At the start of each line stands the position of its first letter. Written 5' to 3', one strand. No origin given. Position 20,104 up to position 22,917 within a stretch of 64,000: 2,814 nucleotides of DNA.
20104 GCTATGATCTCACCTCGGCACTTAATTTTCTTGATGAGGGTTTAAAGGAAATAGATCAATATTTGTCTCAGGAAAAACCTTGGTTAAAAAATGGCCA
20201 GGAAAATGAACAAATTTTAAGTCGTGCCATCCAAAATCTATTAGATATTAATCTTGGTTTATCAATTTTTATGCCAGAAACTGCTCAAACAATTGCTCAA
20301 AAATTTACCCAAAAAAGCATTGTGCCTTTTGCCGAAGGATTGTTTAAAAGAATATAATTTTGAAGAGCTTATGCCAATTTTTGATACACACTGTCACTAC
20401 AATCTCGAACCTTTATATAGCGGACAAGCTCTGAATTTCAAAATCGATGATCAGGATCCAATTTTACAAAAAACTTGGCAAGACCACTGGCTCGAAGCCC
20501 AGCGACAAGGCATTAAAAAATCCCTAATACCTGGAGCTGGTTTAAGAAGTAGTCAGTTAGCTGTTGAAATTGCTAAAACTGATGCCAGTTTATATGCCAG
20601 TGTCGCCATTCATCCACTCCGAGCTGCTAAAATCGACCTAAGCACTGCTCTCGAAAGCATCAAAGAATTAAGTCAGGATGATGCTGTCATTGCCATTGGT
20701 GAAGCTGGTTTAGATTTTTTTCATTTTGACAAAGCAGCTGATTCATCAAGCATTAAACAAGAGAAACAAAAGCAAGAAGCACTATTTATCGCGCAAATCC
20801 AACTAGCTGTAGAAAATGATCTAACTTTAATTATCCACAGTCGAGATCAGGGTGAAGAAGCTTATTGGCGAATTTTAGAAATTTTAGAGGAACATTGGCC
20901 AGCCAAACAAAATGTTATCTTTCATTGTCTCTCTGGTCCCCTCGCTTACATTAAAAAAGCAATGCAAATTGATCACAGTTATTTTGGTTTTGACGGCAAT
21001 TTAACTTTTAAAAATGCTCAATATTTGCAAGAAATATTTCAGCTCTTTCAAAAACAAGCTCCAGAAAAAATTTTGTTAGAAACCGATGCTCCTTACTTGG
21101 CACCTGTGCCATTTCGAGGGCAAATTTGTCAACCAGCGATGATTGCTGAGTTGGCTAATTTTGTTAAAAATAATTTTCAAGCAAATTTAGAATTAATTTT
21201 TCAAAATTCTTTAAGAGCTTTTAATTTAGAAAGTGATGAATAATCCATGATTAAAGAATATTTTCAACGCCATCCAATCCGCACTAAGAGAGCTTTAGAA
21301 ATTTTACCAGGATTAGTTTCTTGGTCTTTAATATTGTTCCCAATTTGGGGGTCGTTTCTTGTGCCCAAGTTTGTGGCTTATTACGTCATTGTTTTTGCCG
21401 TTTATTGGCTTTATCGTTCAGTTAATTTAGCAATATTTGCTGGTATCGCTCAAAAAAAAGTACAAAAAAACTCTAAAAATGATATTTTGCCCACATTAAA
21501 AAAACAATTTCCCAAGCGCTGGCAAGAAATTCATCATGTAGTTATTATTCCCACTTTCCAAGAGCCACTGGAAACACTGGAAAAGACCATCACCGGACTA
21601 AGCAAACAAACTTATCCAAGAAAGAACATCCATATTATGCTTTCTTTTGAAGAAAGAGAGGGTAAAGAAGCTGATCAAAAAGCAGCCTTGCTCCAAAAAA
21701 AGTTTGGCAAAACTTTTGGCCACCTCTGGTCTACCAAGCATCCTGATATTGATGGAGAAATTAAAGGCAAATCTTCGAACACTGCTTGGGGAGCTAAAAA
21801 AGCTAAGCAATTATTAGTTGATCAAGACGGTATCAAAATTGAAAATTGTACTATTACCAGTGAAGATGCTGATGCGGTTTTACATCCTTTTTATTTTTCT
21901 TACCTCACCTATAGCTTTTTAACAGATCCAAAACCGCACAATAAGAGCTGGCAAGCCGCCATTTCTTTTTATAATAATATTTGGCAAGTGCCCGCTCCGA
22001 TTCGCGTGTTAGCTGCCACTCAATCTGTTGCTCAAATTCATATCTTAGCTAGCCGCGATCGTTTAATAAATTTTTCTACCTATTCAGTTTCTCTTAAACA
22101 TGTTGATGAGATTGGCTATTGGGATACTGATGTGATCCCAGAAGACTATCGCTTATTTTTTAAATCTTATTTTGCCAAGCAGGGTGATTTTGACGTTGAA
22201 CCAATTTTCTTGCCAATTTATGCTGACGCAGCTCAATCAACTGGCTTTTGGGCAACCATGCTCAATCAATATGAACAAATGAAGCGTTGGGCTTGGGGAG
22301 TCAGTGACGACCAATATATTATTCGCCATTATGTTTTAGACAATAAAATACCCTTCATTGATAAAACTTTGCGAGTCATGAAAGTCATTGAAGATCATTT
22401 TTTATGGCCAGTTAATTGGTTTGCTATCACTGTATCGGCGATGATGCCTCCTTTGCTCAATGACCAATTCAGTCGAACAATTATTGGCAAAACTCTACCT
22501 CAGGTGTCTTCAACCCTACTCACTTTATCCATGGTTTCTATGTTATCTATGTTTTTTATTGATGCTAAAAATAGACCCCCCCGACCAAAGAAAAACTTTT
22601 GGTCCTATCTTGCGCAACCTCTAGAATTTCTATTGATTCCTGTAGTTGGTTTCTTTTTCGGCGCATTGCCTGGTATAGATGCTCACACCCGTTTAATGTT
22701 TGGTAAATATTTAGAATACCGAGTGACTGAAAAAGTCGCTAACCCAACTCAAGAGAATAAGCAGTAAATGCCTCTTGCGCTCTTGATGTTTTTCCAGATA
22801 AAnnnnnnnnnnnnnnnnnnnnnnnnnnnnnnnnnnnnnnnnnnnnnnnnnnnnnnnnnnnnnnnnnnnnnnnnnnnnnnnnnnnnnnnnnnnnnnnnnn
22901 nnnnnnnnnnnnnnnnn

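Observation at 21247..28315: Envelope glycan locus with an arabinan-like donor enzyme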

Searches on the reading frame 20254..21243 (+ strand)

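Call 3: search_protein_families(library=pfam, proteins=[window:20254-21243:+], max_evalue=0.01)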
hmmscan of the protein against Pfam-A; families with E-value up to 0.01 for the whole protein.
window:20254-21243:+ (329 aa): 1 family
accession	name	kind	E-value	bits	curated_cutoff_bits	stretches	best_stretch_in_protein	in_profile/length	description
PF01026.27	TatD_DNase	-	3.3e-50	171.3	27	1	43-309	1-234/253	TatD related DNase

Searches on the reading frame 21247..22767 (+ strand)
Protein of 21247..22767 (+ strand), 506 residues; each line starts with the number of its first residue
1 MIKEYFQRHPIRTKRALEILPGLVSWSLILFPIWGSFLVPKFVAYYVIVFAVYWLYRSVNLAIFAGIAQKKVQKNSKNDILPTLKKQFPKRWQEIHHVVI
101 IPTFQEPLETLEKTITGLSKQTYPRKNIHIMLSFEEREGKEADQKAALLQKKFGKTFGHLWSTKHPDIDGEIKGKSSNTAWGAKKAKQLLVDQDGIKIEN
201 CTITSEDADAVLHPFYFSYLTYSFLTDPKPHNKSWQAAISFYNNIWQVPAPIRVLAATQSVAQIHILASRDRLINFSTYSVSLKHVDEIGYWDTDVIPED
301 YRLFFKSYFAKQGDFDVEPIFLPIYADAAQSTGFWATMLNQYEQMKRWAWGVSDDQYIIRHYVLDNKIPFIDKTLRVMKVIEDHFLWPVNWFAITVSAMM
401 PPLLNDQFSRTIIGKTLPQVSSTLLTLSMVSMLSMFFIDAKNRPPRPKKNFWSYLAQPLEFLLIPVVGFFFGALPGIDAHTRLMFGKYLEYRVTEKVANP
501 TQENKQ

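Call 3: search_protein_families(library=pfam, proteins=[window:21247-22767:+], max_evalue=0.01)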
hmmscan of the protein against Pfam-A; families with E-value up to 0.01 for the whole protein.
window:21247-22767:+ (506 aa): 1 family
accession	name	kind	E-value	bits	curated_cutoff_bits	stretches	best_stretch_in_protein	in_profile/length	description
PF13632.12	Glyco_trans_2_3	-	1.2e-07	32.2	27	1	207-405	6-179/198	Glycosyl transferase family group 2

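Call 4: search_protein_families(library=ncbifam, proteins=[window:21247-22767:+], max_evalue=0.01)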
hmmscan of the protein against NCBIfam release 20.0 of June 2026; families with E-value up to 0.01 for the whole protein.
window:21247-22767:+ (506 aa): 2 families
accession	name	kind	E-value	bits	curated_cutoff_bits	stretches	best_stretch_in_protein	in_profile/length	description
TIGR03937.1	PgaC_IcaA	equivalog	4.7e-05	22.5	422.3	0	41-131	3-80/407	poly-beta-1,6-N-acetyl-D-glucosamine synthase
TIGR03111.1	glyc2_xrt_Gpos1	hypoth_equivalog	0.0096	14.8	363.95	0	84-136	40-89/439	TIGR03111 family XrtG-associated glycosyltransferase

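Call 54: search_solved_structures(query=A4, max_evalue=1, show_alignments=1)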
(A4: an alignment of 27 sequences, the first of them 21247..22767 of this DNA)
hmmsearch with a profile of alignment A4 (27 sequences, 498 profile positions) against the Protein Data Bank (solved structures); distinct sequences matched with E-value up to 1: 1.
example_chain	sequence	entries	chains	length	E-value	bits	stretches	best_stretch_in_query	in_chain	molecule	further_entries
4rv1_A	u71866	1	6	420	0.31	13.3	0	158-210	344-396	Engineered Protein OR497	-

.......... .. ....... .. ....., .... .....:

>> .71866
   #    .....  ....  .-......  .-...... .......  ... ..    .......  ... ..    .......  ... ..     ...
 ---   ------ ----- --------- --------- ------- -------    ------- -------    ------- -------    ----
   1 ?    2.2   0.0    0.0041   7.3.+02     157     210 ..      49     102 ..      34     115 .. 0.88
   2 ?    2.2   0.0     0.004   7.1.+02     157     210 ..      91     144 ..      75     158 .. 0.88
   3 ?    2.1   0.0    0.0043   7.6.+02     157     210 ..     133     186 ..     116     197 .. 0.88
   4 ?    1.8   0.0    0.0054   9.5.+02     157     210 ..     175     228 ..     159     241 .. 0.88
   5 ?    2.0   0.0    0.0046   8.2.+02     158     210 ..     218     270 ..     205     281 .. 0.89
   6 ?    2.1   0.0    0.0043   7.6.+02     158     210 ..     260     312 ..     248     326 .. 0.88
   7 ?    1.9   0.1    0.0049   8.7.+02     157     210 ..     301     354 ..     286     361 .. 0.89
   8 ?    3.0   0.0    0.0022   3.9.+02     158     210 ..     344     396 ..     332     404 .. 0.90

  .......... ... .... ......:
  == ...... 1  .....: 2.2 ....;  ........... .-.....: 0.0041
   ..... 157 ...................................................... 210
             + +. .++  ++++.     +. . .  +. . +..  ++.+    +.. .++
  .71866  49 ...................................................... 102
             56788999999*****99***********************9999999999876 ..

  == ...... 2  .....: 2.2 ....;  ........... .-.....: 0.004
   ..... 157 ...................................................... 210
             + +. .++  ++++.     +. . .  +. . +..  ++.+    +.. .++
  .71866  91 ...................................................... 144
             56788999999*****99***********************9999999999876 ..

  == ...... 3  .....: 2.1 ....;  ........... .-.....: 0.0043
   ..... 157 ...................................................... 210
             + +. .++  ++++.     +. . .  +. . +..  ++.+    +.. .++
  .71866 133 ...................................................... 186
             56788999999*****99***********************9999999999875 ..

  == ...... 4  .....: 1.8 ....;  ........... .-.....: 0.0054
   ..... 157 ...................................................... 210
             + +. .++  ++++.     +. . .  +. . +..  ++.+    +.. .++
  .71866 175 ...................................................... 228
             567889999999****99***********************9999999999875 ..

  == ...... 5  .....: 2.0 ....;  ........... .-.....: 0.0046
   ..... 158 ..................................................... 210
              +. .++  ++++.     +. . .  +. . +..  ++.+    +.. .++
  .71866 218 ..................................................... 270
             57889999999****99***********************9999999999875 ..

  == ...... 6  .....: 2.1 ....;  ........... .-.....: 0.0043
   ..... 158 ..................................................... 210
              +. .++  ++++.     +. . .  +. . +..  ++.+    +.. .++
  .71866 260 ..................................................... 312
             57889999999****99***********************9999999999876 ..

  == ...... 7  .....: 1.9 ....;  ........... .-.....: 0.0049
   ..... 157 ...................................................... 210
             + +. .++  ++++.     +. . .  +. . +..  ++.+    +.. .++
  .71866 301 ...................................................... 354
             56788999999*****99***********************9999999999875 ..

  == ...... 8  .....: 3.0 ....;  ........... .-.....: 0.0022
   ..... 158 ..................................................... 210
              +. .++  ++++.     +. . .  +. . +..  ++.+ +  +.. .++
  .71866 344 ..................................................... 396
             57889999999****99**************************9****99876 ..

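Call 55: find_homologous_proteins(query=window:21247-22767:+, max_evalue=0.001)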
Query window:21247-22767:+ (506 aa): 4360 proteins with E <= 0.001 among 8000 candidates; the best 120 are listed.
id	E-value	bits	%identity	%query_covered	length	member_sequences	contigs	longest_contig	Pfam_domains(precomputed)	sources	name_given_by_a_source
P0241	0.0e+0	1169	100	100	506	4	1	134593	PF13632.13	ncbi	-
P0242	0.0e+0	1018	86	99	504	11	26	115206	PF13632.13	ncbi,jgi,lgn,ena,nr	ncbi:MAG: glycosyltransferase family 2 protein [Candidatus Pacebacteria bacterium]|nr:glycosyltransf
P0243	0.0e+0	1012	85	100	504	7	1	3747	-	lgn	-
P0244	0.0e+0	1011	85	100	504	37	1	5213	-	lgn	-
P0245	1.5e-295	999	84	99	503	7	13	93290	PF13632.13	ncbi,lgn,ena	-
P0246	1.1e-282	957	81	98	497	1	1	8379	-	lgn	-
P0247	1.5e-272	923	80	96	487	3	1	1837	PF13632.13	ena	-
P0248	9.4e-271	917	77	98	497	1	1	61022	-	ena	-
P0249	2.6e-269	913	77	98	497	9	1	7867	-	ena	-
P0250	8.0e-267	904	76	98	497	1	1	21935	PF13632.13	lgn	-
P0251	3.3e-259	879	75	98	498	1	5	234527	-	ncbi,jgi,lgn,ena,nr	ncbi:MAG TPA: hypothetical protein PLQ50_00175 [Candidatus Woesebacteria bacterium]|jgi:hypothetical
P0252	5.6e-258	875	73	98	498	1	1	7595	PF13632.13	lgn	-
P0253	5.7e-256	869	73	98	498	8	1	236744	PF13632.13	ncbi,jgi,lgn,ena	-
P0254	5.5e-254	862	73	98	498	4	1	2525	PF13632.13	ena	-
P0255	1.4e-253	861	73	98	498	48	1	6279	PF13632.13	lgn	-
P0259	3.7e-249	846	72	98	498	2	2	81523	PF13632.13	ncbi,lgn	-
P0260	9.8e-249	845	72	98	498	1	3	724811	PF13632.13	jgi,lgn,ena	-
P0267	8.2e-246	835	72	98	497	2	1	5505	PF13632.13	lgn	-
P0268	1.0e-245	835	71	98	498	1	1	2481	PF13632.13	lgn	-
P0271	4.8e-245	833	70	98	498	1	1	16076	PF13632.13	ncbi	ncbi:MAG TPA: glycosyltransferase family 2 protein [Patescibacteria group bacterium]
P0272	1.2e-244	831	70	98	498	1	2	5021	PF13632.13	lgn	-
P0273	1.3e-244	831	68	98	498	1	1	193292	PF13632.13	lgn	-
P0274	1.4e-244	831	72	98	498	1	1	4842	PF13632.13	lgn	-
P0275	2.5e-244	830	71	98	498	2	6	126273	PF13632.13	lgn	-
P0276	2.6e-244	830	71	98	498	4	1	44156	PF13632.13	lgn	-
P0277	3.2e-244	830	72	98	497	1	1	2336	PF13632.13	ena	-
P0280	9.3e-244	828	71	98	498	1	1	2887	PF13632.13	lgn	-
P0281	9.7e-244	828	70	98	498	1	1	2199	PF13632.13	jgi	jgi:hypothetical protein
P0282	1.6e-243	827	69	98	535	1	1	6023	PF13632.13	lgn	-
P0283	1.8e-243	827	70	98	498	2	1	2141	PF13632.13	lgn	-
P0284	3.0e-243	827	70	98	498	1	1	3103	PF13632.13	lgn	-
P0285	4.1e-243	826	70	98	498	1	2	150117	PF13632.13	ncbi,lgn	-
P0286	5.3e-243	826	71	98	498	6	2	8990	PF13632.13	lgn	-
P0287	8.4e-243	825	70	98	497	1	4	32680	PF13632.13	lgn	-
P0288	2.1e-242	824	70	98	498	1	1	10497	PF13632.13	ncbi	-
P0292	7.2e-242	822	69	98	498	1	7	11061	PF13632.13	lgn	-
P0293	9.1e-242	822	69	98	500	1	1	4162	PF13632.13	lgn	-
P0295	1.2e-241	821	70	98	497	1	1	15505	PF13632.13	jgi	jgi:cellulose synthase/poly-beta-1,6-N-acetylglucosamine synthase-like glycosyltransferase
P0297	4.1e-241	820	70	98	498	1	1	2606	PF13632.13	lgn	-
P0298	5.6e-241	819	70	98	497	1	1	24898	PF13632.13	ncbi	-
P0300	1.1e-240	818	70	98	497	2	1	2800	PF13632.13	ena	-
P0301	1.8e-240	817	70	98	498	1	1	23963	PF13632.13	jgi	jgi:hypothetical protein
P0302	2.0e-240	817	69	98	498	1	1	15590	PF13632.13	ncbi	ncbi:MAG: glycosyltransferase family 2 protein [Patescibacteria group bacterium]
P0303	2.2e-240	817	69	98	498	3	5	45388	PF13632.13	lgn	-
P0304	2.2e-240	817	70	98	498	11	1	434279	PF13632.13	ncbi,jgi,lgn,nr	ncbi:MAG: hypothetical protein IT416_04760 [Candidatus Pacebacteria bacterium]|nr:hypothetical prote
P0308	5.7e-240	816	70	98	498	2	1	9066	PF13632.13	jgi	jgi:hypothetical protein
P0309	6.1e-240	816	70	98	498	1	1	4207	PF13632.13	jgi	jgi:hypothetical protein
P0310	7.3e-240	815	69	98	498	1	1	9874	PF13632.13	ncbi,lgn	-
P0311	8.3e-240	815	69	98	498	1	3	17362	PF13632.13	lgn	-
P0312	8.9e-240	815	68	98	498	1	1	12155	PF13632.13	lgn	-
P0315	1.0e-239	815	69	98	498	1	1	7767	PF13632.13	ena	-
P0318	1.6e-239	814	70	98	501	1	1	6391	PF13632.13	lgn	-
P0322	3.3e-239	813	67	98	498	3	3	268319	PF13632.13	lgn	-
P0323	3.8e-239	813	69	98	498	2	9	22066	PF13632.13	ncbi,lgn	-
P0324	4.0e-239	813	70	98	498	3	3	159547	PF13632.13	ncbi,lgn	-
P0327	6.1e-239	812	68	98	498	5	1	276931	PF13632.13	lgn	-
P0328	6.2e-239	812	71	98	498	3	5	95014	PF13632.13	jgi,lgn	jgi:hypothetical protein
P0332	1.0e-238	812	69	98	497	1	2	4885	PF13632.13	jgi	jgi:cellulose synthase/poly-beta-1,6-N-acetylglucosamine synthase-like glycosyltransferase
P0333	1.1e-238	812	69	98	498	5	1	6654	PF13632.13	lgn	-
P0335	1.2e-238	811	70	98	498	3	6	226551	PF13632.13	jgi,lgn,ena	-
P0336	1.2e-238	811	67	98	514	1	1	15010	PF13632.13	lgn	-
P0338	1.7e-238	811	69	98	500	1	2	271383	PF13632.13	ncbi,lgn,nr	ncbi:MAG: hypothetical protein H6774_01625 [Pseudomonadales bacterium]|nr:hypothetical protein [Cand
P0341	3.0e-238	810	70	98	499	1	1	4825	PF13632.13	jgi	jgi:hypothetical protein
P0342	3.7e-238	810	70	98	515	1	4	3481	PF13632.13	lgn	-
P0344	5.8e-238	809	68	98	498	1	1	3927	PF13632.13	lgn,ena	-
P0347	6.9e-238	809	70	98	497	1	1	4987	PF13632.13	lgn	-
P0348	8.0e-238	809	68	98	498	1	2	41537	PF13632.13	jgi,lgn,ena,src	-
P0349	8.6e-238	809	70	98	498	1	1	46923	PF13632.13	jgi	-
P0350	9.2e-238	808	69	98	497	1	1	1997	PF13632.13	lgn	-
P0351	1.0e-237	808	69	98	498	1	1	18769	PF13632.13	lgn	-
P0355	1.5e-237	808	70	98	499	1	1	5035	PF13632.13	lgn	-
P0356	1.5e-237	808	70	98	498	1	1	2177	PF13632.13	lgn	-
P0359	2.1e-237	807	69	98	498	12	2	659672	PF13632.13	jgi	jgi:hypothetical protein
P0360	2.2e-237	807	69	98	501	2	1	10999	PF13632.13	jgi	-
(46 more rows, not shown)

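Call 67: predict_structure(alignment_id=A5)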
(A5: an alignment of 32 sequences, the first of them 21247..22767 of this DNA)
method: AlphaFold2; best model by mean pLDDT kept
length: 506 residues; sequences in the alignment: 32
mean_pLDDT: 72.1   pTM: 0.70
mean pLDDT of the five models: 72.1, 68.7, 68.1, 67.4, 63.2
residues with pLDDT >= 90: 44; 70-90: 275; 50-70: 150; < 50: 37
segments of 3 or more residues with pLDDT < 50: 295-298, 350-353, 482-506
pLDDT, mean of each block of 10 residues (from residue 1): 59 54 62 77 77 77 80 80 83 76 78 86 89 87 92 93 83 71 91 91 75 79 88 80 79 77 68 60 86 53 71 78 72 76 61 54 63 56 52 63 71 76 74 78 72 73 68 55 45 38 35
secondary structure, 60 per line:
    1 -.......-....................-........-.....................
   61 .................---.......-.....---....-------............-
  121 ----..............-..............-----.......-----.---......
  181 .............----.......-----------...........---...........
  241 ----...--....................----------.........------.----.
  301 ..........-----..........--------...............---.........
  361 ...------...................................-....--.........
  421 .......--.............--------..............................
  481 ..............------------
elements in order: H2-8 H10-29 H31-38 H40-77 H81-87 H89-93 E97-100 H108-119 E128-135 H140-153 E159-165 H175-193 E201-204 H216-226 E233-240 H250-269 E280-282 H283-288 H300-310 E316-325 H334-348 H352-363 H370-404 H406-409 H412-427 H430-442 H451-494
